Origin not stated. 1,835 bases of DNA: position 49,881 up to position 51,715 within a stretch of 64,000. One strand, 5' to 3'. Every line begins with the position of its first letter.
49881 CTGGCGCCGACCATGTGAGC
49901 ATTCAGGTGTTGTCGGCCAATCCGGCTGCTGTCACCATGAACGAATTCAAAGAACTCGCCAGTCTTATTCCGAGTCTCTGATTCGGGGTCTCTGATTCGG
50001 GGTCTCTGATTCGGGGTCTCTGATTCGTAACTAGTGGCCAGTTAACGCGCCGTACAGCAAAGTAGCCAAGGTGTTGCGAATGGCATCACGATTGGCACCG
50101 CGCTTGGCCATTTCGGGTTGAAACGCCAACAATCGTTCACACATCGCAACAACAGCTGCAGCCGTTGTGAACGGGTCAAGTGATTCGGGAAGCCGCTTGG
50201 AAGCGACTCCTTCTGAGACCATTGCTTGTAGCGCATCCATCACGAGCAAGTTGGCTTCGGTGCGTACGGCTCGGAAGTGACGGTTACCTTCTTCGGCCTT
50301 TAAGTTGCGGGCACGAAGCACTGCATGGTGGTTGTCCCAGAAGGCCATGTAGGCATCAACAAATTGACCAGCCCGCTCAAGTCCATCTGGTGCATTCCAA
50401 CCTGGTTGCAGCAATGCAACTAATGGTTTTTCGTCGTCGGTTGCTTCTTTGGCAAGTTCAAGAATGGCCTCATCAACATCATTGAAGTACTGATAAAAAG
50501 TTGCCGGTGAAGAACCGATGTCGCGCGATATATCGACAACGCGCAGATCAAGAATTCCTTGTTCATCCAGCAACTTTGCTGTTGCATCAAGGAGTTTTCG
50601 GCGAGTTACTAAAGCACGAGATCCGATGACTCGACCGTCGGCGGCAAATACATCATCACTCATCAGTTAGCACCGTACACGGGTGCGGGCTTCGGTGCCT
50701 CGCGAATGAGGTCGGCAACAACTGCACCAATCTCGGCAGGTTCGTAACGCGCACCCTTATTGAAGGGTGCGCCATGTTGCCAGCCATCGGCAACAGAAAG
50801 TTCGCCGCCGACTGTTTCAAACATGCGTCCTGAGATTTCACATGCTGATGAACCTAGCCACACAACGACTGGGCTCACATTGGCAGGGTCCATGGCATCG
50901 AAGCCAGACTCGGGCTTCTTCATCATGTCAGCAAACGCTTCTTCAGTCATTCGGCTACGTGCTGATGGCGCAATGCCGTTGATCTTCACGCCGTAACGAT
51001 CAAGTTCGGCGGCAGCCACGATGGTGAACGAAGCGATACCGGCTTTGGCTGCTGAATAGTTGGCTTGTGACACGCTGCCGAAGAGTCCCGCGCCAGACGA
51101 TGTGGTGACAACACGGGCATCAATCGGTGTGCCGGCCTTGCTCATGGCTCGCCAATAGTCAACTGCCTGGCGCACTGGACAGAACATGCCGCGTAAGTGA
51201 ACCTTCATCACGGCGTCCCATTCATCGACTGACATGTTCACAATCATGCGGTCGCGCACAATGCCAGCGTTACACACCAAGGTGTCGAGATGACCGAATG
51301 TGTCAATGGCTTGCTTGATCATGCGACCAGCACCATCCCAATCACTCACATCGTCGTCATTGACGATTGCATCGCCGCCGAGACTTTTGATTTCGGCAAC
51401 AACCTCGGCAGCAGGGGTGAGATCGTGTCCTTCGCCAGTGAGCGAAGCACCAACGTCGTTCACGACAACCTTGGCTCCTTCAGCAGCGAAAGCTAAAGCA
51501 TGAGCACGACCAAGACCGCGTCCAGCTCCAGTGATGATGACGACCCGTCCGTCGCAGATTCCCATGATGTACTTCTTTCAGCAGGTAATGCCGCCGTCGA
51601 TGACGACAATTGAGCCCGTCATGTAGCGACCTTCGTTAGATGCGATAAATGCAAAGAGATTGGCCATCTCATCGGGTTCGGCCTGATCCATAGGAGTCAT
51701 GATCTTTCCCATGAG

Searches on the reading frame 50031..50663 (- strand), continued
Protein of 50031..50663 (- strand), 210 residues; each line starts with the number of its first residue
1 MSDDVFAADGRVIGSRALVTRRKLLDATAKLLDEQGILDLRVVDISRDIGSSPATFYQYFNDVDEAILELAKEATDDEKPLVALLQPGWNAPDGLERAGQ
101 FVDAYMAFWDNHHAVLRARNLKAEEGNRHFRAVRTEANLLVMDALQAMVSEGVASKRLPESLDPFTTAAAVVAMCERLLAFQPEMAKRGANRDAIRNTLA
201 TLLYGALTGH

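Call 81: find_homologous_proteins(query=P0159)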
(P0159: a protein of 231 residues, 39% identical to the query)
Query P0159 (231 aa): 2342 proteins with E <= 0.001 among 8000 candidates; the best 120 are listed.
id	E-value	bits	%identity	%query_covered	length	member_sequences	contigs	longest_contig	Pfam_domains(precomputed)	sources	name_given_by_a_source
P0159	9.6e-136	468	100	100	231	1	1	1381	PF19352.5,PF00440.30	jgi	jgi:AcrR family transcriptional regulator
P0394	4.3e-111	388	85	100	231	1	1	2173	PF19352.5,PF00440.30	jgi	jgi:AcrR family transcriptional regulator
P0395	7.7e-74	266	60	97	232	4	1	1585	PF19352.5,PF00440.30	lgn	-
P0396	8.3e-74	266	60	100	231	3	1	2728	PF19352.5,PF00440.30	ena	-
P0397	1.3e-73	265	63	90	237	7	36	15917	PF19352.5,PF00440.30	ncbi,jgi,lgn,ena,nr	ncbi:MAG TPA: TetR family transcriptional regulator [Acidimicrobiales bacterium]|nr:TetR family tran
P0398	1.8e-73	265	60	99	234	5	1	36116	PF19352.5,PF00440.30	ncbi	ncbi:MAG: TetR family transcriptional regulator [Acidimicrobiia bacterium]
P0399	2.7e-73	264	60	99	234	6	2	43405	PF19352.5,PF00440.30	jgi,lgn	-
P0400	2.0e-72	262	62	92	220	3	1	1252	PF19352.5,PF00440.30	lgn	-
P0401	3.7e-72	261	61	97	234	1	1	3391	PF19352.5,PF00440.30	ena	-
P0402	4.2e-72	260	63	92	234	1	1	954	PF19352.5,PF00440.30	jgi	jgi:AcrR family transcriptional regulator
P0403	8.5e-70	253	61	92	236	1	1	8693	PF19352.5,PF00440.30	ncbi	-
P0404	3.2e-69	251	58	94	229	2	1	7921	PF19352.5,PF00440.30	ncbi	-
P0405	3.5e-69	251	57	97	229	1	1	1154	PF19352.5,PF00440.30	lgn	-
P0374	4.9e-69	250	59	94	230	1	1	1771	PF19352.5,PF00440.30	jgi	jgi:AcrR family transcriptional regulator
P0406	6.0e-69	250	57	97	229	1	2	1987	PF19352.5,PF00440.30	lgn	-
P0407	1.5e-68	249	57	88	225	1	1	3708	PF19352.5,PF00440.30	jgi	-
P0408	2.7e-68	248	58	94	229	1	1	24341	PF19352.5,PF00440.30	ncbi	ncbi:MAG: TetR family transcriptional regulator [Microthrixaceae bacterium]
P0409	3.2e-68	248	60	93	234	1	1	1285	PF19352.5,PF00440.30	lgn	-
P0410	3.6e-68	248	58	92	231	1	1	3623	PF19352.5,PF00440.30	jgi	jgi:AcrR family transcriptional regulator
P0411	3.7e-68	248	57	94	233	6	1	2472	PF19352.5,PF00440.30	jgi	jgi:AcrR family transcriptional regulator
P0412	4.4e-68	247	57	94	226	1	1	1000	PF19352.5,PF00440.30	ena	-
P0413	4.6e-68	247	57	93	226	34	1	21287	PF19352.5,PF00440.30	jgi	jgi:AcrR family transcriptional regulator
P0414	5.0e-68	247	59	92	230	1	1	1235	PF19352.5,PF00440.30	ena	-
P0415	5.5e-68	247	58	95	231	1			PF19352.5,PF00440.30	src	-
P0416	7.7e-68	247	57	92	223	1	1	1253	PF19352.5,PF00440.30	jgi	-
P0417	8.3e-68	246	59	94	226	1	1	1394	PF19352.5,PF00440.30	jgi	jgi:AcrR family transcriptional regulator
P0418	9.8e-68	246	57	95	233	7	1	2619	PF19352.5,PF00440.30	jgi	jgi:AcrR family transcriptional regulator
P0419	1.0e-67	246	57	90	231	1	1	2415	PF19352.5,PF00440.30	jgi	-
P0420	1.4e-67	246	58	97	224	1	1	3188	PF19352.5,PF00440.30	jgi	jgi:AcrR family transcriptional regulator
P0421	1.4e-67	246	57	94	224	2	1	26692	PF19352.5,PF00440.30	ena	-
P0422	1.8e-67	245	60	96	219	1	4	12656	PF19352.5,PF00440.30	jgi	jgi:AcrR family transcriptional regulator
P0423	1.8e-67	245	58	94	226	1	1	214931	PF19352.5,PF00440.30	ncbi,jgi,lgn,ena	-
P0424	2.0e-67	245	56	94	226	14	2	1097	PF19352.5,PF00440.30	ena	-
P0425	2.3e-67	245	56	88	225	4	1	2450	PF19352.5,PF00440.30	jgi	-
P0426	2.4e-67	245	59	91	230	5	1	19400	PF19352.5,PF00440.30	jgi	jgi:AcrR family transcriptional regulator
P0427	2.6e-67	245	59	91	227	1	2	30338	PF19352.5,PF00440.30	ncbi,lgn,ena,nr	ncbi:MAG: TetR/AcrR family transcriptional regulator [Acidimicrobiia bacterium]|nr:TetR/AcrR family 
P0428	2.6e-67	245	57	93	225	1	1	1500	PF19352.5,PF00440.30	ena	-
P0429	2.7e-67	245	58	94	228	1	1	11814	PF19352.5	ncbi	-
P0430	2.8e-67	245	59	92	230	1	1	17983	PF19352.5,PF00440.30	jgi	jgi:AcrR family transcriptional regulator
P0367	2.8e-67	245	57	94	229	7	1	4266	PF19352.5,PF00440.30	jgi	jgi:AcrR family transcriptional regulator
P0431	2.9e-67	245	58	91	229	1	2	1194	PF19352.5,PF00440.30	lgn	-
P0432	2.9e-67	245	58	92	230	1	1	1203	PF19352.5,PF00440.30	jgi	jgi:AcrR family transcriptional regulator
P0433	3.3e-67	244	57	97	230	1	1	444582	PF19352.5,PF00440.30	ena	-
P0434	3.7e-67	244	59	93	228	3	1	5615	PF19352.5,PF00440.30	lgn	-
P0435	4.7e-67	244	57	93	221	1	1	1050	PF19352.5,PF00440.30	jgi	jgi:AcrR family transcriptional regulator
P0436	4.7e-67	244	58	92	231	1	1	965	PF19352.5,PF00440.30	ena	-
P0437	4.8e-67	244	60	93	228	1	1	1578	PF19352.5,PF00440.30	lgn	-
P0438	5.0e-67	244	58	91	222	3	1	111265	PF19352.5,PF00440.30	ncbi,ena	-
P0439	5.2e-67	244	57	93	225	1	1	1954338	PF19352.5,PF00440.30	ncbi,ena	-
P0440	5.7e-67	244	57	92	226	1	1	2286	PF19352.5,PF00440.30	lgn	-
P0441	5.7e-67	244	56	95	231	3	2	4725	PF19352.5,PF00440.30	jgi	jgi:AcrR family transcriptional regulator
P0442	6.0e-67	244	60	96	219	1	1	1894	PF19352.5,PF00440.30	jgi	jgi:AcrR family transcriptional regulator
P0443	6.2e-67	244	59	90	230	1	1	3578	PF19352.5,PF00440.30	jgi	jgi:AcrR family transcriptional regulator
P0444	6.4e-67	244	55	98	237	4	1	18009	PF19352.5,PF00440.30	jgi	-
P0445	8.4e-67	243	58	92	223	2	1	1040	PF19352.5,PF00440.30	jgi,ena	-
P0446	9.9e-67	243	56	94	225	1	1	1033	PF19352.5,PF00440.30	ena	-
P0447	1.2e-66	243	57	97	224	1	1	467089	PF19352.5,PF00440.30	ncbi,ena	-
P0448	1.3e-66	243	58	88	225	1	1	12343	PF19352.5,PF00440.30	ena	-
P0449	1.4e-66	242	58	91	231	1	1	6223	PF19352.5,PF00440.30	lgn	-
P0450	1.7e-66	242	57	97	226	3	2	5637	PF19352.5,PF00440.30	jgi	jgi:AcrR family transcriptional regulator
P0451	1.8e-66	242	58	92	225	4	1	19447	PF19352.5,PF00440.30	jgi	jgi:AcrR family transcriptional regulator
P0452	1.8e-66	242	55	95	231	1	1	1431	PF19352.5,PF00440.30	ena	-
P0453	2.0e-66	242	58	94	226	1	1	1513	PF19352.5,PF00440.30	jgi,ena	-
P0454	2.3e-66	242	56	92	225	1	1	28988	PF19352.5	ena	-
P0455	2.4e-66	242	57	92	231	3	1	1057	PF19352.5,PF00440.30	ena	-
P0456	3.0e-66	241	58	94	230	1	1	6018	PF19352.5,PF00440.30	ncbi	ncbi:MAG: TetR family transcriptional regulator [Acidimicrobiales bacterium]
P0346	3.1e-66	241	55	95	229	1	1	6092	PF19352.5,PF00440.30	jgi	jgi:AcrR family transcriptional regulator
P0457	3.4e-66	241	57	95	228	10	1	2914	PF19352.5,PF00440.30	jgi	jgi:AcrR family transcriptional regulator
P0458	3.6e-66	241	56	95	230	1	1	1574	PF19352.5,PF00440.30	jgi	jgi:AcrR family transcriptional regulator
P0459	3.7e-66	241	57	92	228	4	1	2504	PF19352.5,PF00440.30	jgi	jgi:AcrR family transcriptional regulator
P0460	3.7e-66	241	59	93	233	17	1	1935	PF19352.5,PF00440.30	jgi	jgi:AcrR family transcriptional regulator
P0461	4.6e-66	241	57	91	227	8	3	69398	PF19352.5,PF00440.30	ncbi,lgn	-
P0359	5.7e-66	240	58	94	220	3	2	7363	PF19352.5,PF00440.30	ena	-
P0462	5.9e-66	240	56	98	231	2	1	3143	PF19352.5,PF00440.30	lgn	-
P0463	6.6e-66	240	56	93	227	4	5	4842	PF19352.5,PF00440.30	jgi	jgi:AcrR family transcriptional regulator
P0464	8.0e-66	240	56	91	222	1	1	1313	PF19352.5,PF00440.30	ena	-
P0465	8.7e-66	240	58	93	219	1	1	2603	PF19352.5,PF00440.30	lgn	-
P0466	9.2e-66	240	59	93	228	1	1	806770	PF19352.5,PF00440.30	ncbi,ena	-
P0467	9.4e-66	240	59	94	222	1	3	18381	PF19352.5,PF00440.30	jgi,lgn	-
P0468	9.5e-66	240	57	94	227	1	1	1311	PF19352.5,PF00440.30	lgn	-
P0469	1.1e-65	240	59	92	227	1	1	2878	PF19352.5,PF00440.30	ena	-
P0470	1.1e-65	240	58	92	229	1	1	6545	PF19352.5,PF00440.30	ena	-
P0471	1.2e-65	239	57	92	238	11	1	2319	PF19352.5,PF00440.30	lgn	-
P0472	1.5e-65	239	56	91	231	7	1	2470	PF19352.5,PF00440.30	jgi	jgi:AcrR family transcriptional regulator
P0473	1.5e-65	239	57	93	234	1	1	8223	PF19352.5,PF00440.30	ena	-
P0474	1.5e-65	239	57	93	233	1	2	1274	PF19352.5,PF00440.30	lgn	-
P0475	1.6e-65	239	55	94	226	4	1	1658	PF19352.5,PF00440.30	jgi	jgi:AcrR family transcriptional regulator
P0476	1.6e-65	239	55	93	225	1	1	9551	PF19352.5,PF00440.30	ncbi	-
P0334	1.6e-65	239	57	94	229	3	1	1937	PF19352.5,PF00440.30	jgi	-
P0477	1.7e-65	239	55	89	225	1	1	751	PF19352.5,PF00440.30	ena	-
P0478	1.7e-65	239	58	93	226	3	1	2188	PF19352.5,PF00440.30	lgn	-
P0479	1.8e-65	239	56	93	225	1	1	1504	PF19352.5,PF00440.30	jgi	jgi:AcrR family transcriptional regulator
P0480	1.8e-65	239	58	94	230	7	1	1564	PF19352.5,PF00440.30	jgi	jgi:AcrR family transcriptional regulator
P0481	1.8e-65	239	58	92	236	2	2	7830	PF19352.5,PF00440.30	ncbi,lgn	-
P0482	1.8e-65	239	56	95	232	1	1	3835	PF19352.5,PF00440.30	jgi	jgi:AcrR family transcriptional regulator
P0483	2.2e-65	239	57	95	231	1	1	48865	PF19352.5,PF00440.30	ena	-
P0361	2.2e-65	239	58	91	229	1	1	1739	PF19352.5,PF00440.30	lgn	-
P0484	2.5e-65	238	57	92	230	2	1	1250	PF19352.5,PF00440.30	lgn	-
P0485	2.5e-65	238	55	93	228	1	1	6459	PF19352.5,PF00440.30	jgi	-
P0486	2.6e-65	238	55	93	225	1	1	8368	PF19352.5,PF00440.30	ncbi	-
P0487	2.6e-65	238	55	93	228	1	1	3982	PF19352.5,PF00440.30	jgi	jgi:AcrR family transcriptional regulator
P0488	2.7e-65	238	56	88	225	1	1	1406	PF19352.5,PF00440.30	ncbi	-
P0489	2.8e-65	238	56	93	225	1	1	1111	PF19352.5,PF00440.30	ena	-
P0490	3.3e-65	238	57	93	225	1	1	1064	PF19352.5,PF00440.30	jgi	jgi:AcrR family transcriptional regulator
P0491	3.5e-65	238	54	89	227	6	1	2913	PF19352.5,PF00440.30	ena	-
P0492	3.7e-65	238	56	93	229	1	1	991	PF19352.5,PF00440.30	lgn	-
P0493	3.8e-65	238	55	94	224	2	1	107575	PF19352.5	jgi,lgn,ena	-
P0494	3.9e-65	238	57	88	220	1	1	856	PF19352.5,PF00440.30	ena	-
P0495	4.1e-65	238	56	93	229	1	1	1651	PF19352.5,PF00440.30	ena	-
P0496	4.2e-65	238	57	89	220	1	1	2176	PF19352.5,PF00440.30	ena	-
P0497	4.3e-65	238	57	94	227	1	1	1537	PF19352.5,PF00440.30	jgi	jgi:AcrR family transcriptional regulator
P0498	4.3e-65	238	56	89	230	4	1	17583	PF19352.5,PF00440.30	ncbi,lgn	ncbi:MAG: TetR family transcriptional regulator [Acidimicrobiales bacterium]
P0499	5.3e-65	237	53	99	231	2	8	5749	PF19352.5,PF00440.30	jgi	jgi:AcrR family transcriptional regulator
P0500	5.5e-65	237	55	95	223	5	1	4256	PF19352.5,PF00440.30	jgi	jgi:AcrR family transcriptional regulator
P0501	6.0e-65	237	59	92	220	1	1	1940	PF19352.5,PF00440.30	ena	-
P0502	6.1e-65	237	57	89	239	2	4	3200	PF19352.5,PF00440.30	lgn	-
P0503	6.2e-65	237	56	91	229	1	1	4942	PF19352.5,PF00440.30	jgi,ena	-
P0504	7.0e-65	237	56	91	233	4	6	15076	PF19352.5,PF00440.30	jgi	jgi:AcrR family transcriptional regulator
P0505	7.4e-65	237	54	97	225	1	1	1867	PF19352.5,PF00440.30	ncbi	-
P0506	7.5e-65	237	57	90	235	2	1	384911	PF19352.5,PF00440.30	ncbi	ncbi:MAG: TetR family transcriptional regulator [Actinomycetota bacterium]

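Call 82: find_encoding_contigs(protein=P0408, flank=10000, max_places=1)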
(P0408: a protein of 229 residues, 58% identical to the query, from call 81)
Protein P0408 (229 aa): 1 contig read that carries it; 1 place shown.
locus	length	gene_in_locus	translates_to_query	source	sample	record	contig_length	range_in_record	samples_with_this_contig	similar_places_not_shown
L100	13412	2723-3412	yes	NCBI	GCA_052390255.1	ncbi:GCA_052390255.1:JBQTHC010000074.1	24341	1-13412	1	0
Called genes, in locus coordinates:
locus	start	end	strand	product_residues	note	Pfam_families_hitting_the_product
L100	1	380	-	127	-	?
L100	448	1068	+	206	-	PF00857:Isochorismatase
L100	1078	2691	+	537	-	PF00501:AMP-binding, PF13193:AMP-binding_C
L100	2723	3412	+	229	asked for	PF00440:TetR_N (weak), PF19352:TetR_C_38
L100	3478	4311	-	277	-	PF00892:EamA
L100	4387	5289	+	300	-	PF00296:Bac_luciferase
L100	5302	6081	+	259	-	PF00106:adh_short, PF08659:KR, PF13561:adh_short_C2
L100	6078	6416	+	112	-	PF07110:EthD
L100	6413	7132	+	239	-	PF00106:adh_short, PF13561:adh_short_C2, PF23441:SDR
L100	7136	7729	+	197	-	PF03352:Adenine_glyco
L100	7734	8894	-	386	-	PF13489:Methyltransf_23 (faint)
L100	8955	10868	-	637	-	PF00724:Oxidored_FMN, PF07992:Pyr_redox_2 (weak), PF12831:FAD_oxidored (weak), PF13450:NAD_binding_8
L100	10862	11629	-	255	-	-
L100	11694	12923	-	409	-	PF04909:Amidohydro_2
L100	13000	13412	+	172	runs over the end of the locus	-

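Call 83: find_encoding_contigs(protein=P0439, flank=10000, max_places=1)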
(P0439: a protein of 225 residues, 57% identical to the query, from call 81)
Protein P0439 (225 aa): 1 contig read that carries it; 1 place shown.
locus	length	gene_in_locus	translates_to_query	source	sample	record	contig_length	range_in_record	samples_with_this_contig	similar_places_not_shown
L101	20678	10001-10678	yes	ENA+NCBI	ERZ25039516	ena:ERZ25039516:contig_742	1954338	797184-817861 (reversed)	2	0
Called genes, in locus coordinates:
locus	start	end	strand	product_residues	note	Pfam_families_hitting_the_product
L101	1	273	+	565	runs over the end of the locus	PF02065:Melibiase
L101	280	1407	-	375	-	PF00933:Glyco_hydro_3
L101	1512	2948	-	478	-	PF00501:AMP-binding, PF13193:AMP-binding_C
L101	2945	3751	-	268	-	PF00378:ECH_1, PF16113:ECH_2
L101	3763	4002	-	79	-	-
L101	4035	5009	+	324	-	PF13302:Acetyltransf_3 (faint), PF00583:Acetyltransf_1 (weak), PF13673:Acetyltransf_10 (faint), PF00583:Acetyltransf_1, PF13508:Acetyltransf_7 (weak)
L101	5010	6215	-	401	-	PF04909:Amidohydro_2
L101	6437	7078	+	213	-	PF00440:TetR_N (weak)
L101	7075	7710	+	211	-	PF04116:FA_hydroxylase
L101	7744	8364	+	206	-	PF00857:Isochorismatase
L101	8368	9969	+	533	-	PF00501:AMP-binding, PF13193:AMP-binding_C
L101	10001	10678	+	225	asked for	PF00440:TetR_N (weak), PF19352:TetR_C_38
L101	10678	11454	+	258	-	PF00561:Abhydrolase_1, PF12146:Hydrolase_4, PF12697:Abhydrolase_6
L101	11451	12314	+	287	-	PF00296:Bac_luciferase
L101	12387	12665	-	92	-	PF00892:EamA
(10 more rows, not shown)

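Call 94: predict_structure(alignment_id=A1)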
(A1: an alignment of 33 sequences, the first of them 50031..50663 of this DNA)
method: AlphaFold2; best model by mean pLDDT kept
length: 210 residues; sequences in the alignment: 33
mean_pLDDT: 92.6   pTM: 0.85
mean pLDDT of the five models: 92.6, 92.3, 91.6, 91.4, 91.0
residues with pLDDT >= 90: 181; 70-90: 24; 50-70: 3; < 50: 2
segments of 3 or more residues with pLDDT < 50: none
pLDDT, mean of each block of 10 residues (from residue 1): 62 85 97 93 96 95 97 94 91 94 96 95 96 96 96 95 96 93 92 95 93
secondary structure, 60 per line:
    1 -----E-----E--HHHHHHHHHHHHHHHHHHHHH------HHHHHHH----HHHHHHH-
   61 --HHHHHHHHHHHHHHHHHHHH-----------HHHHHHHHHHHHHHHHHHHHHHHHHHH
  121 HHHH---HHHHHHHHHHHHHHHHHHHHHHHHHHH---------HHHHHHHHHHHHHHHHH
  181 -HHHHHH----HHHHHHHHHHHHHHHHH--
elements in order: H15-35 H42-48 H53-59 H63-82 H94-124 H128-154 H164-180 H182-187 H192-208
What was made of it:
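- On TetR family of repressors (for the protein at 50031-50663): Helices 42-48 and 53-59 appear in the model (call 94). The AF2 model has pLDDT 92.6 and nine helices (call 94).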

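Call 97: fold_search(model_id=the predicted structure, library=pdb)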
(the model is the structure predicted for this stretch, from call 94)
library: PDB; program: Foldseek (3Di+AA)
matches with E <= 10: 874; with E <= 0.001: 144
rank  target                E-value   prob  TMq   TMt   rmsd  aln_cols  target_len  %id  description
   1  6ho9                  5.8e-06  1.00  0.75  0.83   3.6       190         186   18  TRANSCRIPTIONAL REPRESSOR ETHR FROM MYCOBACTERIUM TUBERCULOSIS IN COMPLEX WITH BDM44825 (released 2018-12-26)
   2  5nz0                  6.7e-06  1.00  0.75  0.82   3.6       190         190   19  Structure of Transcriptional Regulatory Repressor Protein - EthR from Mycobacterium Tuberculosis in complex with linezol (released 2018-05-30)
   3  6o6o_A                7.8e-06  1.00  0.66  0.72   4.7       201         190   17  Structure of the regulator FasR from Mycobacterium tuberculosis (released 2020-03-11)
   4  1t56                  8.2e-06  1.00  0.76  0.82   3.2       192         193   19  Crystal structure of TetR family repressor M. tuberculosis EthR (released 2004-07-27)
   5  5f27                  1.0e-05  1.00  0.75  0.83   3.6       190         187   18  Structure of Transcriptional Regulatory Repressor Protein - EthR from Mycobacterium Tuberculosis in complex with compoun (released 2016-02-03)
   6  3tp3                  1.1e-05  1.00  0.76  0.82   3.0       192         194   19  Structure of HTH-type transcriptional regulator EthR, G106W mutant (released 2011-12-21)
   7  7ngg                  1.3e-05  1.00  0.77  0.83   3.1       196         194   18  Mycobacterium tuberculosis transcriptional regulator EthR with bound inhibitory compound (released 2022-02-23)
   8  4m3d                  1.3e-05  1.00  0.75  0.81   3.5       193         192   19  Rapid and efficient design of new inhibitors of Mycobacterium tuberculosis transcriptional repressor EthR using fragment (released 2014-06-25)
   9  6ho1                  1.3e-05  1.00  0.75  0.83   3.5       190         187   18  TRANSCRIPTIONAL REPRESSOR ETHR FROM MYCOBACTERIUM TUBERCULOSIS IN COMPLEX WITH BDM41974 (released 2018-12-26)
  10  6ho4                  2.0e-05  1.00  0.75  0.82   3.6       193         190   19  TRANSCRIPTIONAL REPRESSOR ETHR FROM MYCOBACTERIUM TUBERCULOSIS IN COMPLEX WITH BDM44693 (released 2018-12-26)
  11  5mym_D                2.0e-05  1.00  0.76  0.81   4.0       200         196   18  Structure of Transcriptional Regulatory Repressor Protein - EthR from Mycobacterium Tuberculosis in complex with compo (released 2017-10-25)
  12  5nj0                  2.5e-05  1.00  0.76  0.82   3.3       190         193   18  EthR complex (released 2017-11-15)
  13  3q0v_A                2.5e-05  1.00  0.76  0.83   3.5       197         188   19  ETHR From mycobacterium tuberculosis in complex with compound bdm31369 (released 2012-01-11)
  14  5nim                  2.6e-05  1.00  0.75  0.80   3.2       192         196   19  EthR complex (released 2017-11-15)
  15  1u9n                  2.8e-05  1.00  0.75  0.81   3.2       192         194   19  Crystal structure of the transcriptional regulator EthR in a ligand bound conformation opens therapeutic perspectives ag (released 2004-11-16)
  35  4w1u                  8.5e-05  1.00  0.54  0.58   5.8       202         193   17  Crystal structure of Rv3557c/KstR2, a transcriptional repressor involved in cholesterol metabolism in Mycobacterium tube (released 2015-07-29)
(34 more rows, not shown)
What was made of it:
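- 50031..50663 (-): TetR-family regulator (210 aa; TetR_N + TetR_C_38), last gene of the site-1 operon and the proposed cognate repressor. AF2 model with pLDDT 92.6 and a nine-helix TetR fold (calls 94, 97).
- On TetR family of repressors (for the protein at 50031-50663): The top 50 listed PDB matches are almost all described as TetR-family regulators (call 97).
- Closest known: EthR, FasR and Bacillus FadR. Same: These are the best Foldseek matches to the model (EthR TM 0.75-0.83; FasR and FadR 0.61-0.74; call 97).
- Its nearest solved structures are EthR, FasR, Bacillus FadR (one entry with stearoyl-CoA) and KstR2, which are lipid or acyl-CoA sensing repressors (calls 94, 97).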

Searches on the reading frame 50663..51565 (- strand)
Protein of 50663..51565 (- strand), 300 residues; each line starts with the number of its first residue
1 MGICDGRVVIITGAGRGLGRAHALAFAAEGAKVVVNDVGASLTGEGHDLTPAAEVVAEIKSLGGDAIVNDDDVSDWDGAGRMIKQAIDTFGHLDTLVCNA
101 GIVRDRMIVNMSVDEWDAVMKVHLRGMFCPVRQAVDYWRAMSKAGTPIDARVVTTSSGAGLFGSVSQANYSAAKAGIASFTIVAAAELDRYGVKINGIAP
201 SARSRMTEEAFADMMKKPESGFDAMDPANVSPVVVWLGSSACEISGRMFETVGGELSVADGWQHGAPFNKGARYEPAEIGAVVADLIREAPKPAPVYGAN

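Call 10: search_protein_families(library=pfam, proteins=[window:50663-51565:-])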
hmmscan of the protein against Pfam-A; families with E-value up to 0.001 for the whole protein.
window:50663-51565:- (300 aa): 3 families
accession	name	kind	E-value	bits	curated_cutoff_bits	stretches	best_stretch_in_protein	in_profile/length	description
PF00106.31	adh_short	-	4.6e-40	137.6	26.6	1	7-207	1-187/195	short chain dehydrogenase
PF13561.12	adh_short_C2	-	1.8e-28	100.2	27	1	13-239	1-218/236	Enoyl-(Acyl carrier protein) reductase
PF08659.16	KR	-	8.2e-16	58.9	22.6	1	9-179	3-158/180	KR domain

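Call 30: search_protein_families(library=ncbifam, proteins=[window:50663-51565:-], max_evalue=1e-10)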
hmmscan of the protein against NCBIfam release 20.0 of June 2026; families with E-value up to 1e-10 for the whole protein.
window:50663-51565:- (300 aa): 171 families (the best 25 are shown)
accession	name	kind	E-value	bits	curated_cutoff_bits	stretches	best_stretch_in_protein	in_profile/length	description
NF005861.0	PRK07791.1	subfamily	1e-138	461.7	373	1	1-299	1-300/300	SDR family oxidoreductase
NF005862.0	PRK07792.1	equivalog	3.5e-78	262.9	414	1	5-285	12-286/307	3-oxoacyl-ACP reductase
NF004198.0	PRK05653.1-3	equivalog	1.2e-47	162.4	296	1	4-254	5-245/248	3-oxoacyl-ACP reductase FabG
TIGR01830.1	3oxo_ACP_reduc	equivalog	1.6e-43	149.1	297.75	1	9-254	1-237/239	3-oxoacyl-[acyl-carrier-protein] reductase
TIGR03971.1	SDR_subfam_1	subfamily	3.2e-42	144.7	300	1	5-241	2-253/271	mycofactocin-coupled SDR family oxidoreductase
NF005559.1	PRK07231.1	subfamily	1.9e-37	129.1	215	1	5-254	3-246/249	glucose 1-dehydrogenase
NF009466.0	PRK12826.1-2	subfamily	3.9e-37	128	222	1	7-255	4-244/248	3-oxoacyl-ACP reductase FabG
NF006493.1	PRK08936.1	subfamily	1.4e-35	122.9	420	1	5-242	6-236/261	glucose-1-dehydrogenase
NF006110.0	PRK08261.1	equivalog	5.7e-35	121.1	410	1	5-209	213-400/454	3-oxoacyl-ACP reductase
NF053807.1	RhamDHLra1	equivalog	9.2e-35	120.5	400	1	5-217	3-203/252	L-rhamnose 1-dehydrogenase Lra1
NF009546.0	PRK12935.1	equivalog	1.1e-34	120.1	418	1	4-202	4-188/247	acetoacetyl-CoA reductase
TIGR01829.1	AcAcCoA_reduct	subfamily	1.5e-34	119.7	302.1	1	7-254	1-239/242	acetoacetyl-CoA reductase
NF006072.0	PRK08217.1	subfamily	5.1e-34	118.2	298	1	6-220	5-214/253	3-ketoacyl-(acyl-carrier-protein) reductase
NF052558.1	MBtsdlDhBudC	equivalog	1.6e-33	116.3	270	1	5-254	2-240/250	meso-2,3-butanediol dehydrogenase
NF009467.0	PRK12826.1-3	subfamily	1.6e-33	116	269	1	4-239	6-253/274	SDR family mycofactocin-dependent oxidoreductase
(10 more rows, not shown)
